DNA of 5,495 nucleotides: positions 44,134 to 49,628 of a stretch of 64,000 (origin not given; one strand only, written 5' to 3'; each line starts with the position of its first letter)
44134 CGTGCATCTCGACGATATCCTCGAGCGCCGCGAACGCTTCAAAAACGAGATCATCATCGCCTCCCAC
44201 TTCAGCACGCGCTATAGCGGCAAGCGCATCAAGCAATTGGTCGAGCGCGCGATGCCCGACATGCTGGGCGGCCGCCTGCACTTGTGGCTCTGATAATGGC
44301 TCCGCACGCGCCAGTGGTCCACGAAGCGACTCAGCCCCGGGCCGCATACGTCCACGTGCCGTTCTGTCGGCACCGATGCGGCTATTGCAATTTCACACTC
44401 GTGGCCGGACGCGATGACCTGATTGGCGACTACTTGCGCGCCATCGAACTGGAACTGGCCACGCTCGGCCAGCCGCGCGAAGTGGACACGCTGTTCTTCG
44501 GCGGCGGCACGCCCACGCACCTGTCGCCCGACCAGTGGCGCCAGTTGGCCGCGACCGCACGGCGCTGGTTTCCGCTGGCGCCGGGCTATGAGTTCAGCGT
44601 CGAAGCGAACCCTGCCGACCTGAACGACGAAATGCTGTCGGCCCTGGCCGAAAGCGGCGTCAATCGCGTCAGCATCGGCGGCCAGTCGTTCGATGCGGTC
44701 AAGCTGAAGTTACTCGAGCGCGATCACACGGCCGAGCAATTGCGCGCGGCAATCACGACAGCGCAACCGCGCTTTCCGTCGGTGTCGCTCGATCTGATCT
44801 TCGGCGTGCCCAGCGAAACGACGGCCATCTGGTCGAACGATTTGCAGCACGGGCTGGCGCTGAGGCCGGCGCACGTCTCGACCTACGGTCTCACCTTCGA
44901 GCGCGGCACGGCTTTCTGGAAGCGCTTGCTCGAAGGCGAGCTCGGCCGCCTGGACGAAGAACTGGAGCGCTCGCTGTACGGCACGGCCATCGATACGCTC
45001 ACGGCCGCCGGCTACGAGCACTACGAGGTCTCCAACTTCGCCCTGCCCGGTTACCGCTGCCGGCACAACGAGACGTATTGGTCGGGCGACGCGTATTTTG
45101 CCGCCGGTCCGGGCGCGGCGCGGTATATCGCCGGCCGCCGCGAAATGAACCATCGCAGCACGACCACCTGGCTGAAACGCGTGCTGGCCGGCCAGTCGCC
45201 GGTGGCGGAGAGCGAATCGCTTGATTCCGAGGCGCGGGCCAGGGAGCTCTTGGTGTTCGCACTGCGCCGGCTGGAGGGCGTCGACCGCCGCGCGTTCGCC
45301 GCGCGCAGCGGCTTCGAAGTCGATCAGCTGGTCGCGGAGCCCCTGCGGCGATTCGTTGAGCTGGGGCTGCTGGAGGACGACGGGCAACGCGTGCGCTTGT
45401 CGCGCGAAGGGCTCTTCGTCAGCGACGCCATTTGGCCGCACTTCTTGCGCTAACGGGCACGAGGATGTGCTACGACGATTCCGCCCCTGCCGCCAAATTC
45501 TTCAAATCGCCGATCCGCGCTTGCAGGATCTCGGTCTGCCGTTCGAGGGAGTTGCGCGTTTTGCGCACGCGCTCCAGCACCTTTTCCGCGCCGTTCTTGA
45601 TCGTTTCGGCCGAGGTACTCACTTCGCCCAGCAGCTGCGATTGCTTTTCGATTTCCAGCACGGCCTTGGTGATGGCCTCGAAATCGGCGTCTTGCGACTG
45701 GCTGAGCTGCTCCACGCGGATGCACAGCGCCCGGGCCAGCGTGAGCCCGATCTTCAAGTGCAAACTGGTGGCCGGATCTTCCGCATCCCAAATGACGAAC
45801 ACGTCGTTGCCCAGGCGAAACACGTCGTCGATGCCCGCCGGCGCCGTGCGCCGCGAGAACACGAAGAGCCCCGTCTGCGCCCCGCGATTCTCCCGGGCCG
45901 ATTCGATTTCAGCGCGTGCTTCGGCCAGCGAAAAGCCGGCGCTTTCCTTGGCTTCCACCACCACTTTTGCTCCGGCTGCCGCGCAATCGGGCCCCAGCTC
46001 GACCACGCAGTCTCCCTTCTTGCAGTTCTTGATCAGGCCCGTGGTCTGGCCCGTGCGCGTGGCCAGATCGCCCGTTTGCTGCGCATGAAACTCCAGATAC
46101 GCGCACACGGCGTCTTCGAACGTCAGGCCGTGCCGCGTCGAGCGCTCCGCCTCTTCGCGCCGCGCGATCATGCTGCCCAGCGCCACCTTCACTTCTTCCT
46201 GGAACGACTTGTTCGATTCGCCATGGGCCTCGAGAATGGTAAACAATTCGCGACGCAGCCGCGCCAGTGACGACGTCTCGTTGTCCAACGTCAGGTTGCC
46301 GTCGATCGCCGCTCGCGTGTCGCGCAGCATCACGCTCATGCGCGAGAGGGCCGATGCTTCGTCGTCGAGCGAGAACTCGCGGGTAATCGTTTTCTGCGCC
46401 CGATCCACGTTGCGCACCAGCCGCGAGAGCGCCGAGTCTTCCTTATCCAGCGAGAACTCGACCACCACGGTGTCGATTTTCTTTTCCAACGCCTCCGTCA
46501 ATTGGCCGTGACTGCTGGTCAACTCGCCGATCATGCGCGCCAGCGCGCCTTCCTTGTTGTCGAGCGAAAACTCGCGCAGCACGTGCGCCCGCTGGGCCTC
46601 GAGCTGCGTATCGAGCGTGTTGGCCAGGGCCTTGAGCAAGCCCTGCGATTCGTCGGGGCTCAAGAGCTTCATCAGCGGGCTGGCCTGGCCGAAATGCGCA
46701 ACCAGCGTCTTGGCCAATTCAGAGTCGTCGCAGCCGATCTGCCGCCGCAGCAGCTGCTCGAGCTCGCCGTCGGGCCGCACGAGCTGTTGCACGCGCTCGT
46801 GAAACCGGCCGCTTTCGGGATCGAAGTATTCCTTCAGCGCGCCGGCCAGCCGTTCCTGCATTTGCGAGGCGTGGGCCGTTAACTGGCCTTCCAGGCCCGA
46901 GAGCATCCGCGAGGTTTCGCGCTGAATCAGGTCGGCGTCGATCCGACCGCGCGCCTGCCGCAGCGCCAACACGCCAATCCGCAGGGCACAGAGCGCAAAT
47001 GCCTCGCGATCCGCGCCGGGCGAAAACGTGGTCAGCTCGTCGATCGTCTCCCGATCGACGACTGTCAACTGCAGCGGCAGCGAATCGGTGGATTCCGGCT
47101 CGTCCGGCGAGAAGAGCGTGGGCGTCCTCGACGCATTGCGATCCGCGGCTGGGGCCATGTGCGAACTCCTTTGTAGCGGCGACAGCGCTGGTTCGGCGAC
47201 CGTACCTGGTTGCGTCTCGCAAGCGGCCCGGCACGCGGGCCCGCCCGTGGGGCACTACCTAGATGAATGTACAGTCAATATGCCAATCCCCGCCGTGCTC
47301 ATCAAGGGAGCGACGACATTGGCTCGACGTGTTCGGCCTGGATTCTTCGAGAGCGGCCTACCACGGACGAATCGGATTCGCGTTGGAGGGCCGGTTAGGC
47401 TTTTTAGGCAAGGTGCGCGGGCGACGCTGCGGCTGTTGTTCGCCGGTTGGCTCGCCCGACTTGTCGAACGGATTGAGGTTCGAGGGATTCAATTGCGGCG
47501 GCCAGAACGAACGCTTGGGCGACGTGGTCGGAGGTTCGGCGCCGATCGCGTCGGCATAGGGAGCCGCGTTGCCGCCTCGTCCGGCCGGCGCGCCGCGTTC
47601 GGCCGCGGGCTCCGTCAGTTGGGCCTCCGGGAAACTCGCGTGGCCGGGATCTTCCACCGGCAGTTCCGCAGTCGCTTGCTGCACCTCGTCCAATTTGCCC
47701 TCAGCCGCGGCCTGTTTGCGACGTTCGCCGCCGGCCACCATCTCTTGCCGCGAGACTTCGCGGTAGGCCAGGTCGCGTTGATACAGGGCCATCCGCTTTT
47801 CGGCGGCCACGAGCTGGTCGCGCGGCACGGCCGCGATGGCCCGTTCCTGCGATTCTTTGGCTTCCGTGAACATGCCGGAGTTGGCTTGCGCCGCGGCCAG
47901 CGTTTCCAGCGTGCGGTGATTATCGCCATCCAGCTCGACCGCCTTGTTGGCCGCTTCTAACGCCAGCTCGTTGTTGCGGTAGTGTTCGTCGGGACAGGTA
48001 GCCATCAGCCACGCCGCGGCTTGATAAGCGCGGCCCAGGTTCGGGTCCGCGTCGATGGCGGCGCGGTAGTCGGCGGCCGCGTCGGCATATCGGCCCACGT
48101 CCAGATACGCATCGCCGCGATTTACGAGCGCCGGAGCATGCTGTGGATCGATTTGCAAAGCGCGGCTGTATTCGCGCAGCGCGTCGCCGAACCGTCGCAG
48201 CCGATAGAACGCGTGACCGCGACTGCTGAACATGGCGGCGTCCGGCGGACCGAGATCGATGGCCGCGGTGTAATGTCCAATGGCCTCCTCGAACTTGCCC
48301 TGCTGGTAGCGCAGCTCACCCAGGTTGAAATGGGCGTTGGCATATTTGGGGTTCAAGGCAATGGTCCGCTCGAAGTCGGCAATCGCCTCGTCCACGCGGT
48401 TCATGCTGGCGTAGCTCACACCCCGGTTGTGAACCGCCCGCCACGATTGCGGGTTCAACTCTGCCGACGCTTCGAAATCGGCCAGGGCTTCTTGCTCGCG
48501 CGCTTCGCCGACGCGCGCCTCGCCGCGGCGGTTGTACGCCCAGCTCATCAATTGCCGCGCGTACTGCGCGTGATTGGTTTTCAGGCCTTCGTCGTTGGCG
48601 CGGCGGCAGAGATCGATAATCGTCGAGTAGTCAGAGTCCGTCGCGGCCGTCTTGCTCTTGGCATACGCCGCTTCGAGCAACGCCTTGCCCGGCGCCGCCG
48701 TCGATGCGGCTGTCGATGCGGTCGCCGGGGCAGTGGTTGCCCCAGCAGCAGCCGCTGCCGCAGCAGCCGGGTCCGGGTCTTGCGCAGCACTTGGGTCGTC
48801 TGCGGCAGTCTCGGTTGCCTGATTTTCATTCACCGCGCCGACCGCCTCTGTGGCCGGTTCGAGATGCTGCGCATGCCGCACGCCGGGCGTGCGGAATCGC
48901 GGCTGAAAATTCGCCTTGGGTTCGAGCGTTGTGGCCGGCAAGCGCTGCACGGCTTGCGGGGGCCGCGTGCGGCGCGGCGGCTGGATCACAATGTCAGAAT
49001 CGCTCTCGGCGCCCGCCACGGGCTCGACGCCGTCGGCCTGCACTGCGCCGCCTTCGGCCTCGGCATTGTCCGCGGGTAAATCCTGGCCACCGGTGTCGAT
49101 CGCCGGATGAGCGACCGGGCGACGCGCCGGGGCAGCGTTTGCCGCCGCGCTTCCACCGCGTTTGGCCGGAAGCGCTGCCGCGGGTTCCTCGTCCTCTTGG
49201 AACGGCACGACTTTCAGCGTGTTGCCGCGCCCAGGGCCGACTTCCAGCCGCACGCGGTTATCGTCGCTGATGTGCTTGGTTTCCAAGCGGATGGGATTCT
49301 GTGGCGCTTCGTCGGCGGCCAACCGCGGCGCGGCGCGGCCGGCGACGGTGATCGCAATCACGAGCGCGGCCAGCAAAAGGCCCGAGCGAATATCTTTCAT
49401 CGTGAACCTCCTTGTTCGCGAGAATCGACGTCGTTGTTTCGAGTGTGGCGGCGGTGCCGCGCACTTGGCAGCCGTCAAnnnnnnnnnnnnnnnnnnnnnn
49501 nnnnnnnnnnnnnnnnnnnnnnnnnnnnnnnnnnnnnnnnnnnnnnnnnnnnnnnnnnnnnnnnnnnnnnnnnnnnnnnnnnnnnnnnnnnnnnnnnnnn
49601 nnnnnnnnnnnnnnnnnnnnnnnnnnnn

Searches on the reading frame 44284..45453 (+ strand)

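Call 85: search_protein_families(library=pfam, proteins=[window:44284-45453:+], max_evalue=0.00001)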
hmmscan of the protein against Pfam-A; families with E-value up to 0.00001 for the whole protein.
window:44284-45453:+ (389 aa): 2 families
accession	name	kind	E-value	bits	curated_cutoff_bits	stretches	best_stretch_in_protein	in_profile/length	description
PF04055.27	Radical_SAM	-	2.5e-22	80.3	29.5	1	22-179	1-155/166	Radical SAM superfamily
PF06969.22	HemN_C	-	3.1e-13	50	24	1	313-379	1-67/67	HemN C-terminal domain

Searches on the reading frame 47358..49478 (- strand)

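Call 85: search_protein_families(library=pfam, proteins=[window:47358-49478:-], max_evalue=0.00001)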
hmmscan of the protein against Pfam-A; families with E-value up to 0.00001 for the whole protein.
window:47358-49478:- (706 aa): 12 families
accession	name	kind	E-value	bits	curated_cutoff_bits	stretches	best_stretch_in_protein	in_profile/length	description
PF00515.34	TPR_1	-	5.4e-35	118.2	27.8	2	350-379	5-34/34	Tetratricopeptide repeat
PF07719.23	TPR_2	-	1.1e-34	116.1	27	1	380-411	1-32/34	Tetratricopeptide repeat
PF13414.12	TPR_11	-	4.7e-26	90.6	26.8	2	356-394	4-42/42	TPR repeat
PF13181.12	TPR_8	-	1e-23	81.8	25.7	0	448-480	1-33/34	Tetratricopeptide repeat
PF13432.12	TPR_16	-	3.2e-21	75.8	32.7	2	352-414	3-65/65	Tetratricopeptide repeat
PF13431.12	TPR_17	-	4.5e-21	73.7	24.4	0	369-400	2-33/34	Tetratricopeptide repeat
PF13371.12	TPR_9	-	9.1e-15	54.9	35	1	329-381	12-64/73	Tetratricopeptide repeat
PF13424.12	TPR_12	-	6.8e-14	52.3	30.1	1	350-409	7-74/77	Tetratricopeptide repeat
PF14559.12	TPR_19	-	4e-10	40.3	25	1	359-415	4-60/68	Tetratricopeptide repeat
PF13428.12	TPR_14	-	1.1e-09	38.5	23.5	0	420-454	7-41/44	Tetratricopeptide repeat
PF13176.12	TPR_7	-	1.9e-07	31.1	27.9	0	382-414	1-35/36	Tetratricopeptide repeat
PF13174.12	TPR_6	-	2.5e-06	28.2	26.3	0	351-378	5-32/33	Tetratricopeptide repeat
